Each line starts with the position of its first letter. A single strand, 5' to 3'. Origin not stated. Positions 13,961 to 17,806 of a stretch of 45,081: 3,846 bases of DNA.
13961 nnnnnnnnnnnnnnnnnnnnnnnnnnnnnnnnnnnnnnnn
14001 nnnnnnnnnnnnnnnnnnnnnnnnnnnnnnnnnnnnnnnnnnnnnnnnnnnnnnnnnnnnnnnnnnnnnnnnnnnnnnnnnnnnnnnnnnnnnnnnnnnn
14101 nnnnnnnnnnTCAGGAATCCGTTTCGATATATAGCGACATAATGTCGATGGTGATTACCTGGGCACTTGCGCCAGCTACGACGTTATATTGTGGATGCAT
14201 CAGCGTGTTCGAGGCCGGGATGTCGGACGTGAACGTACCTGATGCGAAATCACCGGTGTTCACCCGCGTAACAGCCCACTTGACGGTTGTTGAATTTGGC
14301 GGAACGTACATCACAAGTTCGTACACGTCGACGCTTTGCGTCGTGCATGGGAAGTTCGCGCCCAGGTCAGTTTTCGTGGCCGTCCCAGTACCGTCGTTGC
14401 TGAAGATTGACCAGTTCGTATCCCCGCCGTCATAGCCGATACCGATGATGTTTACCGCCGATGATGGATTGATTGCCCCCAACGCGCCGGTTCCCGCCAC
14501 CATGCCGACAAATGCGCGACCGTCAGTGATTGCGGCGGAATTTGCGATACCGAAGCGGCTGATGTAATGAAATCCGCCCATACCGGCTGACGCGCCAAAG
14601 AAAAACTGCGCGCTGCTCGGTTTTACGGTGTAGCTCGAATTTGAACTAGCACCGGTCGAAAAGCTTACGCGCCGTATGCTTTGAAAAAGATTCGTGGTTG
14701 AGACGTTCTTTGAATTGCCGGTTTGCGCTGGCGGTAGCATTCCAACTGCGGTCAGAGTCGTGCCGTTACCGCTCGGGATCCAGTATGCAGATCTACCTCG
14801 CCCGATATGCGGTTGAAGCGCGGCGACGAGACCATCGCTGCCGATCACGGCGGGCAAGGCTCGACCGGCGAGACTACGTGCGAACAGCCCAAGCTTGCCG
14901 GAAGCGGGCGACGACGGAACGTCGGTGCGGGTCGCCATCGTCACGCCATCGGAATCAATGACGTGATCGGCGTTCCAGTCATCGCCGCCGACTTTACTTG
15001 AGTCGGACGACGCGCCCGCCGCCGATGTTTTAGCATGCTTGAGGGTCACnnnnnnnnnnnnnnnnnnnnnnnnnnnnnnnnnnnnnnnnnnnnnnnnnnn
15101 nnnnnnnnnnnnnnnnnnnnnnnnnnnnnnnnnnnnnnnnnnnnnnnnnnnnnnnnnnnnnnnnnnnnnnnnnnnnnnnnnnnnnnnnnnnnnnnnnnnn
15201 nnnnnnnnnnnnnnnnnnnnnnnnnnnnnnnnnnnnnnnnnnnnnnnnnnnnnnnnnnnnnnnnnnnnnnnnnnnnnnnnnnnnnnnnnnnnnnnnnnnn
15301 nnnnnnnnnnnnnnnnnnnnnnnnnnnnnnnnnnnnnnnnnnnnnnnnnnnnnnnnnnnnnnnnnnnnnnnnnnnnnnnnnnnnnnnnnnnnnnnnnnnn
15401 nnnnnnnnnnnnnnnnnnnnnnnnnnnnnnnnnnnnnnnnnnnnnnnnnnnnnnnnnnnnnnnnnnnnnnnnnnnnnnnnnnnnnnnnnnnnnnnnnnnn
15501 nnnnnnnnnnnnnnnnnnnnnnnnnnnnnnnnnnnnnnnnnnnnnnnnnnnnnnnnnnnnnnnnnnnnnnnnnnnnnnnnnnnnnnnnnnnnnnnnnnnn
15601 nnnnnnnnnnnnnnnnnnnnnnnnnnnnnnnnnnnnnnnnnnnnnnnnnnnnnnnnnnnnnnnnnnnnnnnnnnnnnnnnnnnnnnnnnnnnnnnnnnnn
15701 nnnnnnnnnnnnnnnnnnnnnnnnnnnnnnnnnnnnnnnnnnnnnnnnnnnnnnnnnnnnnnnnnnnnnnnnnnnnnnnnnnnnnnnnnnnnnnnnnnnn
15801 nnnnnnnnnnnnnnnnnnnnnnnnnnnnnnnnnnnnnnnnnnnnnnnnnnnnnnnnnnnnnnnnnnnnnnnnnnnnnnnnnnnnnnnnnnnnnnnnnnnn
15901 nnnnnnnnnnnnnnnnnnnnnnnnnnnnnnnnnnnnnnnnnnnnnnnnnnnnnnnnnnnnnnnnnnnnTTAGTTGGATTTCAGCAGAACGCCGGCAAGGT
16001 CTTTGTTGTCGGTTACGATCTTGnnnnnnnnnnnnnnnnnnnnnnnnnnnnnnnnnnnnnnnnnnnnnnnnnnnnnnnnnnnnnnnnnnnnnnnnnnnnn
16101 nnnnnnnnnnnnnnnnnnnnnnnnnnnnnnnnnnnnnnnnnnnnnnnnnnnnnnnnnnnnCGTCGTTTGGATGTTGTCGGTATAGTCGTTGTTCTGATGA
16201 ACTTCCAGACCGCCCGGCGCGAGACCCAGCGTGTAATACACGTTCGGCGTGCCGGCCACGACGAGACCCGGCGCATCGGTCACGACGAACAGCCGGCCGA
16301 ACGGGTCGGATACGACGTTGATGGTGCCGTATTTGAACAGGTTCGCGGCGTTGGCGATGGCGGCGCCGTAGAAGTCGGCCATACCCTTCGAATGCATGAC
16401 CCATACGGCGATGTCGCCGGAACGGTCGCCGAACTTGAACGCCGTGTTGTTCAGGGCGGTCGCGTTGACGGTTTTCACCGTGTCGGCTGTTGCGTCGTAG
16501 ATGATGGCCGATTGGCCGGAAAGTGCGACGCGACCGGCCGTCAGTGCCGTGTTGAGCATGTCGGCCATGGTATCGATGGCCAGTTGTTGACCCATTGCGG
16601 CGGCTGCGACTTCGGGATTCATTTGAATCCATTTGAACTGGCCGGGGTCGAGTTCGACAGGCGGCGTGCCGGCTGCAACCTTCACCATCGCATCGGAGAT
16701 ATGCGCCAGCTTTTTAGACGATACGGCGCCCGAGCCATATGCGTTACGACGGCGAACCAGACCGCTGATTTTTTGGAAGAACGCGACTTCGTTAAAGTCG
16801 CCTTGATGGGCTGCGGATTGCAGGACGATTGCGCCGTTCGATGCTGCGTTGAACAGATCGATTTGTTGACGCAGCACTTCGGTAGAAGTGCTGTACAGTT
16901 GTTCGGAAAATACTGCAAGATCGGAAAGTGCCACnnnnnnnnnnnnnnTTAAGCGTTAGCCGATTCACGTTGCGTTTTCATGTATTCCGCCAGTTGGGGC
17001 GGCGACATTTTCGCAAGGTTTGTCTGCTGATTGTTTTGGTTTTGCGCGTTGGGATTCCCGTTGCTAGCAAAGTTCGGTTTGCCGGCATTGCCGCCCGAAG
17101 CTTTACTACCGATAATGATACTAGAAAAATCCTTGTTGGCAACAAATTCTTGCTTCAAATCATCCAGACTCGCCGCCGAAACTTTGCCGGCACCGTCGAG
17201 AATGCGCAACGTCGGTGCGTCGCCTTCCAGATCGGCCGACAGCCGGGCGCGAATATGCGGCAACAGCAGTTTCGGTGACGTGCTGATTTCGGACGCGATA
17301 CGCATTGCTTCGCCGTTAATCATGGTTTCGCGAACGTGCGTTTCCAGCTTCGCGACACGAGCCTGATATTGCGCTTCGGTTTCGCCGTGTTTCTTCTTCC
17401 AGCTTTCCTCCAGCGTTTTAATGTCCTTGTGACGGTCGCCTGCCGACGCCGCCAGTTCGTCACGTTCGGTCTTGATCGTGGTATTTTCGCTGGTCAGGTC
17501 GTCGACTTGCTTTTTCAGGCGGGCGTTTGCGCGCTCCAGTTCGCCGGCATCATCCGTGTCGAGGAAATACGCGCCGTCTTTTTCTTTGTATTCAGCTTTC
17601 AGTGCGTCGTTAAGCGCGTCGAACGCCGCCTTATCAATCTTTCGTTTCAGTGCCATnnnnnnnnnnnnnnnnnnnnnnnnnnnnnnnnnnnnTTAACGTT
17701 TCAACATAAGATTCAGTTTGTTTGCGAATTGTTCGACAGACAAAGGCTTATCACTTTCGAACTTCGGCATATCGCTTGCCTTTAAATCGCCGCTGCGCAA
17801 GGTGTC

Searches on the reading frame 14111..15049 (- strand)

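Call 80: search_protein_families(library=phrogs, proteins=[window:14111-15049:-], max_evalue=0.001)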
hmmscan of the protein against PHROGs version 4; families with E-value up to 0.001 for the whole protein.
window:14111-15049:- (312 aa): 1 family
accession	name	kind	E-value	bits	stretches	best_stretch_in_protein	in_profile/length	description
phrog_13925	-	unknown function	2.5e-42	146.2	1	34-311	364-639/640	-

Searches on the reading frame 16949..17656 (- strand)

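Call 80: search_protein_families(library=phrogs, proteins=[window:16949-17656:-], max_evalue=0.001)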
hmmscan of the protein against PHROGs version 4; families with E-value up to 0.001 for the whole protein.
window:16949-17656:- (235 aa): 1 family
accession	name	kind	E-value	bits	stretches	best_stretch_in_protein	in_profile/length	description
phrog_206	-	head and packaging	1.2e-31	111.5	1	3-226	2-259/263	head scaffolding protein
